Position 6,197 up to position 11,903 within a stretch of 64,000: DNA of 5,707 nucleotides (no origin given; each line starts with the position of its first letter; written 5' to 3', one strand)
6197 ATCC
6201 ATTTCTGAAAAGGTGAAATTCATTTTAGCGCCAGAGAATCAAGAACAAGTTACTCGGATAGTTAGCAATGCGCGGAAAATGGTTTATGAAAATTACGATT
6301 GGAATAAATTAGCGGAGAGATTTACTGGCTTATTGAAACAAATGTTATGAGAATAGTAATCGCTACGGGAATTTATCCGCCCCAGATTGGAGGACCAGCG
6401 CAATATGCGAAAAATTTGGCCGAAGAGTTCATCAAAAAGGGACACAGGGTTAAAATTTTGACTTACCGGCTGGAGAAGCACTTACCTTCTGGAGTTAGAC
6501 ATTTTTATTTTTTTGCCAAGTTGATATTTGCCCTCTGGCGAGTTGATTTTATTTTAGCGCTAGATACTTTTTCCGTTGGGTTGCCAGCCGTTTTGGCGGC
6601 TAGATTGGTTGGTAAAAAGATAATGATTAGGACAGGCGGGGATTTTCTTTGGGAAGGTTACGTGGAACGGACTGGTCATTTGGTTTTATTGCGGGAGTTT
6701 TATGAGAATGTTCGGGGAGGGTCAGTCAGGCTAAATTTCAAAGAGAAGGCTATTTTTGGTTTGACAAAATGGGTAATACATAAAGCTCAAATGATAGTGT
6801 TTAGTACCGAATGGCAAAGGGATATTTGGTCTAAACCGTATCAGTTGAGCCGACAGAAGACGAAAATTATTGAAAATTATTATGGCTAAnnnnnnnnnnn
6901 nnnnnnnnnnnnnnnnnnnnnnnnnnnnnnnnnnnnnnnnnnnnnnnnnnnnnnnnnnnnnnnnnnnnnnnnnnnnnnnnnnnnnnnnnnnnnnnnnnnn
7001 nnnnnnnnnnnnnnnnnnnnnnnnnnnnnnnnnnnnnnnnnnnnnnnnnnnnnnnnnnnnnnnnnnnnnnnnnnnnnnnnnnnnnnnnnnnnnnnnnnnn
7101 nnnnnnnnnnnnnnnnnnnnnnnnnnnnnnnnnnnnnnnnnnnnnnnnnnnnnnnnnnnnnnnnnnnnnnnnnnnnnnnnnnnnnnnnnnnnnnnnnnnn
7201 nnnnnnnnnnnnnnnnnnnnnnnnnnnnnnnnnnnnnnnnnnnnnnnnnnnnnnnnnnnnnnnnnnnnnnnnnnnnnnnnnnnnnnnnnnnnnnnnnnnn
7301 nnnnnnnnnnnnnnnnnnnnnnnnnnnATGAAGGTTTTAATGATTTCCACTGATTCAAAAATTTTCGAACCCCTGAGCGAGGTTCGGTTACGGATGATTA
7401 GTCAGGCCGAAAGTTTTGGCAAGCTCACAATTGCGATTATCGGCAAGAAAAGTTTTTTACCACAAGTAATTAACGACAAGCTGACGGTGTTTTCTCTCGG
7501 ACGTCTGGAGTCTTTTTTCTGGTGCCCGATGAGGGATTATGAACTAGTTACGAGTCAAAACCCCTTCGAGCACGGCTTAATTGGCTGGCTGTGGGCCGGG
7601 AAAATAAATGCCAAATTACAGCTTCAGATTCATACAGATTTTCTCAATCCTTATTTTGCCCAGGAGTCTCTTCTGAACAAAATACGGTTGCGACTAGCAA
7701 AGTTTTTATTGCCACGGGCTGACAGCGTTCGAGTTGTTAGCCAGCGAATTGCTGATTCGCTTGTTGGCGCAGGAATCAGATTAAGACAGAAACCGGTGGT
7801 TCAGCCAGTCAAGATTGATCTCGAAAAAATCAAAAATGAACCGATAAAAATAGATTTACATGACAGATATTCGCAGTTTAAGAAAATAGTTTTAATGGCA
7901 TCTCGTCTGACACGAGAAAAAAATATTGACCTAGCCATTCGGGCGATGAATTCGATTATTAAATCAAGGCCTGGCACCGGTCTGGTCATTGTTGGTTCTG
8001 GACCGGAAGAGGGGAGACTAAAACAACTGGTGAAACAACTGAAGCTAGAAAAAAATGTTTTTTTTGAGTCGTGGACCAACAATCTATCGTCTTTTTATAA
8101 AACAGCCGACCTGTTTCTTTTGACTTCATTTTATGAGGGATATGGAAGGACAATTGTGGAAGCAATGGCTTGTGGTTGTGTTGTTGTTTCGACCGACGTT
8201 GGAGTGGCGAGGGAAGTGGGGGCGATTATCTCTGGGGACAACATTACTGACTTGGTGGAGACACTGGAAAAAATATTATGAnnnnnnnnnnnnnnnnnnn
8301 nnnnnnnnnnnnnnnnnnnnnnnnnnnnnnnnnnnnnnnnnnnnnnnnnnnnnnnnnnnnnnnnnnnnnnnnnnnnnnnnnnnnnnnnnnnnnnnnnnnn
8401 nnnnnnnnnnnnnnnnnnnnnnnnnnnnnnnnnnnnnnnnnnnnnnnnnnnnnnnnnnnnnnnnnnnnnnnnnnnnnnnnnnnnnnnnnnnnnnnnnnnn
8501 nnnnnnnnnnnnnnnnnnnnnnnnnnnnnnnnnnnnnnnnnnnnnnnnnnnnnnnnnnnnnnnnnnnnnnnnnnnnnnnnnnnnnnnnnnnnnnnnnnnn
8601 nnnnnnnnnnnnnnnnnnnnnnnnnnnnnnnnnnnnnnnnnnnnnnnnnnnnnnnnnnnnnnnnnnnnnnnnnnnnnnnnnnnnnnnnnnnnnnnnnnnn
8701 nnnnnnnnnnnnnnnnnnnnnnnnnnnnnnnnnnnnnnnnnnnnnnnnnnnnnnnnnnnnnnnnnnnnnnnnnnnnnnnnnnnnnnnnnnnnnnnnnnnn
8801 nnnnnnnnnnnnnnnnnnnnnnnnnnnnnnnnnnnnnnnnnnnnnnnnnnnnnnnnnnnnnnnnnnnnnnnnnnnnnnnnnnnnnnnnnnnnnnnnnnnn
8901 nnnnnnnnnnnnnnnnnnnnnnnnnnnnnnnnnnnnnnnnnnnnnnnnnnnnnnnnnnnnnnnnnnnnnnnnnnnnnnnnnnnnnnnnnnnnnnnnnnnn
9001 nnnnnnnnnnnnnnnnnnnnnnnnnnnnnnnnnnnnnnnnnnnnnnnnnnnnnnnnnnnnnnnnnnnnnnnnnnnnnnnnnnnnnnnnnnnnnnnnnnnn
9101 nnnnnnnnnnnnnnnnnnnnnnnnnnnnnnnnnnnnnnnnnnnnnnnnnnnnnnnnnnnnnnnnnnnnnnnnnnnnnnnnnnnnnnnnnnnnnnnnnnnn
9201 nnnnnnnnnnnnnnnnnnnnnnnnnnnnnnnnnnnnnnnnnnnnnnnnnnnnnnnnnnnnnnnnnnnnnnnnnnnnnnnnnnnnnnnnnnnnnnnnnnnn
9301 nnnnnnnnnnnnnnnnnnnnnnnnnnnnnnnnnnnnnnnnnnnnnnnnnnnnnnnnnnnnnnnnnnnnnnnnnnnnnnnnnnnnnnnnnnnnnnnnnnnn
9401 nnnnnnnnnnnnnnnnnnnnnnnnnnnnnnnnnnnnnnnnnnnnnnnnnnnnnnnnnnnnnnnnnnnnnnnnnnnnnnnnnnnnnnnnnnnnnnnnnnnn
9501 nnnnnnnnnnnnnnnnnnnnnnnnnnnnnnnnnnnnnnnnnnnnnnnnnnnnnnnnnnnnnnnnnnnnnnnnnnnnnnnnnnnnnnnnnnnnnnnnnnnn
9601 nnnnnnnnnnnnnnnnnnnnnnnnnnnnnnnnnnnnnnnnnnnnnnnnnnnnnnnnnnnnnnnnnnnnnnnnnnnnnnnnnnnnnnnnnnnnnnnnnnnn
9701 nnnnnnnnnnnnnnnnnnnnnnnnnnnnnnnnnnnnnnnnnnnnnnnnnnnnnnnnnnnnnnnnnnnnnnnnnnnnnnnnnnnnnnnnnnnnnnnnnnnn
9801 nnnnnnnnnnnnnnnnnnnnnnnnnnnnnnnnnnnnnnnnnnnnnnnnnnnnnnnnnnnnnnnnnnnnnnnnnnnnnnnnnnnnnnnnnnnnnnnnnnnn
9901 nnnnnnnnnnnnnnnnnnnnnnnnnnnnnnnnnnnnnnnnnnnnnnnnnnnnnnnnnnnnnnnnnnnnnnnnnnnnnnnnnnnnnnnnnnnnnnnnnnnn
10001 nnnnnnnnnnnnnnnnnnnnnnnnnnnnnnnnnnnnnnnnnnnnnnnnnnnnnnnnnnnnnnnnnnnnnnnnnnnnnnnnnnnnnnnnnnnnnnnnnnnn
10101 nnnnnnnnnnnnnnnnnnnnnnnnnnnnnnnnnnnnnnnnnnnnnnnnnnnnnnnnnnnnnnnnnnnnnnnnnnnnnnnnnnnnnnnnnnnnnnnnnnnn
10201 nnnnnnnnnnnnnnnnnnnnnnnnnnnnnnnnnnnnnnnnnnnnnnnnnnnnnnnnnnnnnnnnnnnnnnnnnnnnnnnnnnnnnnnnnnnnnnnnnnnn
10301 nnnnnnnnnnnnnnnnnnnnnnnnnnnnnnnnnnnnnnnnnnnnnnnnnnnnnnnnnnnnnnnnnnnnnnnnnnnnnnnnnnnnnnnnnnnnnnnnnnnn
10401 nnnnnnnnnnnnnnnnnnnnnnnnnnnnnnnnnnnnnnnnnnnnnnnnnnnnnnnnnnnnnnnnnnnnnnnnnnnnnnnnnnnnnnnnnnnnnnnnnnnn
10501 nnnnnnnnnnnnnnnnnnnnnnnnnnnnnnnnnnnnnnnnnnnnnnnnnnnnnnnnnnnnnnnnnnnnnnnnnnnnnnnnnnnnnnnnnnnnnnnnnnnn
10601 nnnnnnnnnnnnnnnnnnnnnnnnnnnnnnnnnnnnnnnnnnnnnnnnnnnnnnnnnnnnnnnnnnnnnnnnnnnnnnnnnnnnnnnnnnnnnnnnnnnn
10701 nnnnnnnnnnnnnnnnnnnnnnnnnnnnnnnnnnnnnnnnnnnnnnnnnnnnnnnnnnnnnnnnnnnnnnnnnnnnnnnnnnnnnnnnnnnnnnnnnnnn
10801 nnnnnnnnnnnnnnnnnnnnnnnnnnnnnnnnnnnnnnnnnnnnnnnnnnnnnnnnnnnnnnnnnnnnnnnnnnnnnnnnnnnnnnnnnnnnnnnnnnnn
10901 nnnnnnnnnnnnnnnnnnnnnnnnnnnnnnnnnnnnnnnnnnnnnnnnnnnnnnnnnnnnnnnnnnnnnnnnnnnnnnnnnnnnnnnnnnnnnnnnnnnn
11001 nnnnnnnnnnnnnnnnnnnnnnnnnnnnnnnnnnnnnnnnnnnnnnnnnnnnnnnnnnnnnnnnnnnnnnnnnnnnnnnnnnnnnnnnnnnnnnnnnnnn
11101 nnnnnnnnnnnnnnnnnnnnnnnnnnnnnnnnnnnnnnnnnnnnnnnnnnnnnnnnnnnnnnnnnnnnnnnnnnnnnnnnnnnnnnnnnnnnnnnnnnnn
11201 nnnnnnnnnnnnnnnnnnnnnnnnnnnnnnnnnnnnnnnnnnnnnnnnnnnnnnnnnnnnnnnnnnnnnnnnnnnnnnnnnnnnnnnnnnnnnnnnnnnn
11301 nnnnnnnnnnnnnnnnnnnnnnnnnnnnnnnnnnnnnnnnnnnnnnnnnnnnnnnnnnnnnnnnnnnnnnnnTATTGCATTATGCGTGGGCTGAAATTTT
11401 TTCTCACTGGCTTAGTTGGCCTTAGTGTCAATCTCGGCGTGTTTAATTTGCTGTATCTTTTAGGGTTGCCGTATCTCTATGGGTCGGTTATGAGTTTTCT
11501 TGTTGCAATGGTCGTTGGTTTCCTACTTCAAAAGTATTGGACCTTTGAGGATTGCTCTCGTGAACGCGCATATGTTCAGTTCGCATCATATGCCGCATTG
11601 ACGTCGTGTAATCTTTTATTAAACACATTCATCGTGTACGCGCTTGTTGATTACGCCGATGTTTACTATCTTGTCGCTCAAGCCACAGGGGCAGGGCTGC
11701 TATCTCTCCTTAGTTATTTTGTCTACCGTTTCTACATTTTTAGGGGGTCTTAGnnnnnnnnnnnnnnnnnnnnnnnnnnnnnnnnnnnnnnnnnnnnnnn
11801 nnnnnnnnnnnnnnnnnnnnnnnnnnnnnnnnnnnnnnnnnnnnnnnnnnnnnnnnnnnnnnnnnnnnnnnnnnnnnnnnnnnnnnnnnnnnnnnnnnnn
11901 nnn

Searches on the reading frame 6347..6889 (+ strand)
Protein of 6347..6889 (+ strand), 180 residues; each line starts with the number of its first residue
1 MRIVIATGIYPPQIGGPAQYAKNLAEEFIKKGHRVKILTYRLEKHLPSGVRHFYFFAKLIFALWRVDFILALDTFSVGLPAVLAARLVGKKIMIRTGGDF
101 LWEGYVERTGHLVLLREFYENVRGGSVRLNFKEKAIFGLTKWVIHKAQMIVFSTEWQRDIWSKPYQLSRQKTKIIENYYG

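Call 7: search_protein_families(library=pfam, proteins=[window:6347-6889:+], max_evalue=0.01)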
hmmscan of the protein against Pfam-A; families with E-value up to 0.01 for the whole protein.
window:6347-6889:+ (180 aa): 2 families
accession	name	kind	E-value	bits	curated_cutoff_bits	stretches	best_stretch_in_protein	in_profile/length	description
PF13439.12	Glyco_transf_4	-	1.7e-08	35.1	28.5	1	14-177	1-164/170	Glycosyltransferase Family 4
PF13579.12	Glyco_trans_4_4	-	2.7e-05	25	29.7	0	15-45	1-31/158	Glycosyl transferase 4-like domain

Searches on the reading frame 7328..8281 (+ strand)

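Call 7: search_protein_families(library=pfam, proteins=[window:7328-8281:+], max_evalue=0.01)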
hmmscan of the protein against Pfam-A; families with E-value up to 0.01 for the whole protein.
window:7328-8281:+ (317 aa): 5 families
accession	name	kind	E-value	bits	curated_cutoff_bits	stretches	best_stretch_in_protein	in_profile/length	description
PF00534.26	Glycos_transf_1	-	7.4e-33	113.9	26.4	1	185-316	15-155/172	Glycosyl transferases group 1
PF13692.12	Glyco_trans_1_4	-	5.6e-28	98.4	27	1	186-317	2-140/142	Glycosyl transferases group 1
PF20706.3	GT4-conflict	-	1.1e-10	41.6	26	1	120-307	136-330/385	Family 4 Glycosyltransferase in conflict systems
PF13439.12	Glyco_transf_4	-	5.8e-06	26.9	28.5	1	70-157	72-160/170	Glycosyltransferase Family 4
PF13579.12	Glyco_trans_4_4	-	2.8e-05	24.9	29.7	1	67-151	68-148/158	Glycosyl transferase 4-like domain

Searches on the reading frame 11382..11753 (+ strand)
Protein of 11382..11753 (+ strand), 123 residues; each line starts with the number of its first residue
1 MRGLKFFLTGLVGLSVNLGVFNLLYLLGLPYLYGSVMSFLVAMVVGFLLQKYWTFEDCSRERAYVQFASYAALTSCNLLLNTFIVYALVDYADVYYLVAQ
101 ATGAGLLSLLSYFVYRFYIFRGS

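Call 51: search_protein_families(library=pfam, proteins=[window:11382-11753:+], max_evalue=0.001)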
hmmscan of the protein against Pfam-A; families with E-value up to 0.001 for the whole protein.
window:11382-11753:+ (123 aa): 1 family
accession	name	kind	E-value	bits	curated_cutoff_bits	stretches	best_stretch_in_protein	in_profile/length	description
PF04138.20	GtrA_DPMS_TM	-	2.1e-21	76.7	26.1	1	5-120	1-117/117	GtrA/DPMS, transmembrane domain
